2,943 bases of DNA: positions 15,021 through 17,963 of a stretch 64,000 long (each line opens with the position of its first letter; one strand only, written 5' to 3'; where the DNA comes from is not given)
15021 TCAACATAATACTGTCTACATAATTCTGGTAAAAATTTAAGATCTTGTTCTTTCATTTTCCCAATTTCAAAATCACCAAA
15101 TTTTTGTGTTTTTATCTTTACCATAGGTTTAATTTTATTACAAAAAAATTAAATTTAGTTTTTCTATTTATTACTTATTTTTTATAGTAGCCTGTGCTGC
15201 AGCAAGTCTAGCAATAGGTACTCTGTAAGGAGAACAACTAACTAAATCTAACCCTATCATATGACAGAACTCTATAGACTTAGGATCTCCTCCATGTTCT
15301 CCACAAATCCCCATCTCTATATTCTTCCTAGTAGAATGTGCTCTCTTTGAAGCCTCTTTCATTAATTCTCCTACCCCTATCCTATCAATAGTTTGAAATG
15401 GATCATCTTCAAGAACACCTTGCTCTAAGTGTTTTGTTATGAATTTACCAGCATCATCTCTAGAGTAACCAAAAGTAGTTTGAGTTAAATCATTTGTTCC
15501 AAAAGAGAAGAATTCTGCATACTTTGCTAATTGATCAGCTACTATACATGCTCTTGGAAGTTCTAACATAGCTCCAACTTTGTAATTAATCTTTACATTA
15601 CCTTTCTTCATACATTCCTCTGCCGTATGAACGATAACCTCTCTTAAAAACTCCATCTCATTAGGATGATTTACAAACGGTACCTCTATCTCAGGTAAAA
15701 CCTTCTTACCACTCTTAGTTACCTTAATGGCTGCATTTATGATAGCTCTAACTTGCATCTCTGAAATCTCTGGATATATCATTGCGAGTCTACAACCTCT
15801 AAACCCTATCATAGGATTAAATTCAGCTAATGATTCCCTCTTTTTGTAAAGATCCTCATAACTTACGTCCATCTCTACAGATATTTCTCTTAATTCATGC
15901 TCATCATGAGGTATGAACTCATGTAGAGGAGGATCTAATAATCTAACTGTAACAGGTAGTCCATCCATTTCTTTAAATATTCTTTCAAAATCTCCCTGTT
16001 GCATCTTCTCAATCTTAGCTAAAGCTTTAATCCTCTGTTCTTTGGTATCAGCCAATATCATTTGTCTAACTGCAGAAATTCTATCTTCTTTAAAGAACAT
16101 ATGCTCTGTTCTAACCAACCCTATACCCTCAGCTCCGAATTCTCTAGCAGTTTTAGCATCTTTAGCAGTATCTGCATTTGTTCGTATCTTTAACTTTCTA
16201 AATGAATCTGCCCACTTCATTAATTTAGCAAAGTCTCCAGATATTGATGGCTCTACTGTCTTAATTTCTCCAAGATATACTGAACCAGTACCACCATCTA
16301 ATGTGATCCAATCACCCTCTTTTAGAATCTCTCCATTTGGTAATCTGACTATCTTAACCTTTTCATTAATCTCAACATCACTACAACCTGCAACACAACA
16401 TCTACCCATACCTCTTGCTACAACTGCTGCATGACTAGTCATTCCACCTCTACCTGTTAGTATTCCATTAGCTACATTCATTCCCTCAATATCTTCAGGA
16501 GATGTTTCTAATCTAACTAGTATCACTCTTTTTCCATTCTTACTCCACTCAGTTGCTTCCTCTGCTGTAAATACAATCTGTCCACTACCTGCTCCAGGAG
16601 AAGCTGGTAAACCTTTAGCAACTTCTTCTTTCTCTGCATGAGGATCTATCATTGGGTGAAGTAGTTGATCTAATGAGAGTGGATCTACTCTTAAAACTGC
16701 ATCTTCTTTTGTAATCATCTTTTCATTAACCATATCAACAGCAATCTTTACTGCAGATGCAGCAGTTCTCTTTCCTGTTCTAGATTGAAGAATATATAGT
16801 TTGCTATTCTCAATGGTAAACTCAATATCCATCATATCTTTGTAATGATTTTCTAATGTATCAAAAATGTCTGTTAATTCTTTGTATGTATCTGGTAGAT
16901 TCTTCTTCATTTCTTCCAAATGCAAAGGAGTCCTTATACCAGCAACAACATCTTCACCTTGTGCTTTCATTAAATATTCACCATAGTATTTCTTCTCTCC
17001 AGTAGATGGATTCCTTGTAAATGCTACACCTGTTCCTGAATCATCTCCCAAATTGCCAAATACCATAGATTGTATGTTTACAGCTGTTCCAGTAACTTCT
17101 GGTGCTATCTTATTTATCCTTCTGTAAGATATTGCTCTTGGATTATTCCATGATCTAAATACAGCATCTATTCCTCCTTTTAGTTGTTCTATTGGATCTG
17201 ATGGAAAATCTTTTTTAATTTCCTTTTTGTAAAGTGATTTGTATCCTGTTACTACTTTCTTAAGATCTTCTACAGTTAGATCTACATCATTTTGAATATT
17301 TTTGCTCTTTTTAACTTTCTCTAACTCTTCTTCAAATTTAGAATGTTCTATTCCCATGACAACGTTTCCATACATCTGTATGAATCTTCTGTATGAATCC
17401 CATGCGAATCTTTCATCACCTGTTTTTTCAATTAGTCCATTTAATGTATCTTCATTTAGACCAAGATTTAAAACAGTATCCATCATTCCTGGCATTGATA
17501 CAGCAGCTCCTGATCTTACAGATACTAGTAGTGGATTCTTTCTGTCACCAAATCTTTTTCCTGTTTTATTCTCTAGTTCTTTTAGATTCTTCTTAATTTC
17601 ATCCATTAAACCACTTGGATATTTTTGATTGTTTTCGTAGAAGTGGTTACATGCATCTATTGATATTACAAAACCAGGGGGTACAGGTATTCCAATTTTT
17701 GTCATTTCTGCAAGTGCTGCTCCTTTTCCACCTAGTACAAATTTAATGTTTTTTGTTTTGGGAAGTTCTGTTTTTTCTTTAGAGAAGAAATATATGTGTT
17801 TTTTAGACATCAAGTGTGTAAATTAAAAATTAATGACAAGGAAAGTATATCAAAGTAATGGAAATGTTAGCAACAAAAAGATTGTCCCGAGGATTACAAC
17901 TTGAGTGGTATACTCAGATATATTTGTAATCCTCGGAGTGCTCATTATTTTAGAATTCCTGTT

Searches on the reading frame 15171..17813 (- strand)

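Call 19: search_protein_families(library=pfam, proteins=[window:15171-17813:-], max_evalue=0.01)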
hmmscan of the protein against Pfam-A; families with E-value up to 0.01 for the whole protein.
window:15171-17813:- (880 aa): 3 families
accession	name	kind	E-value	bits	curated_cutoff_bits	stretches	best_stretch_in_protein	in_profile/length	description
PF02896.24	PEP-utilizers_C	-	3.9e-79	266.3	22.8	1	526-875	5-291/293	PEP-utilising enzyme, PEP-binding domain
PF01326.24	PPDK_N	-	1e-55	189.8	27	3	70-299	78-220/328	Pyruvate phosphate dikinase, AMP/ATP-binding domain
PF00391.29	PEP-utilizers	-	1.1e-23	83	23.1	1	428-510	3-72/72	PEP-utilising enzyme, mobile domain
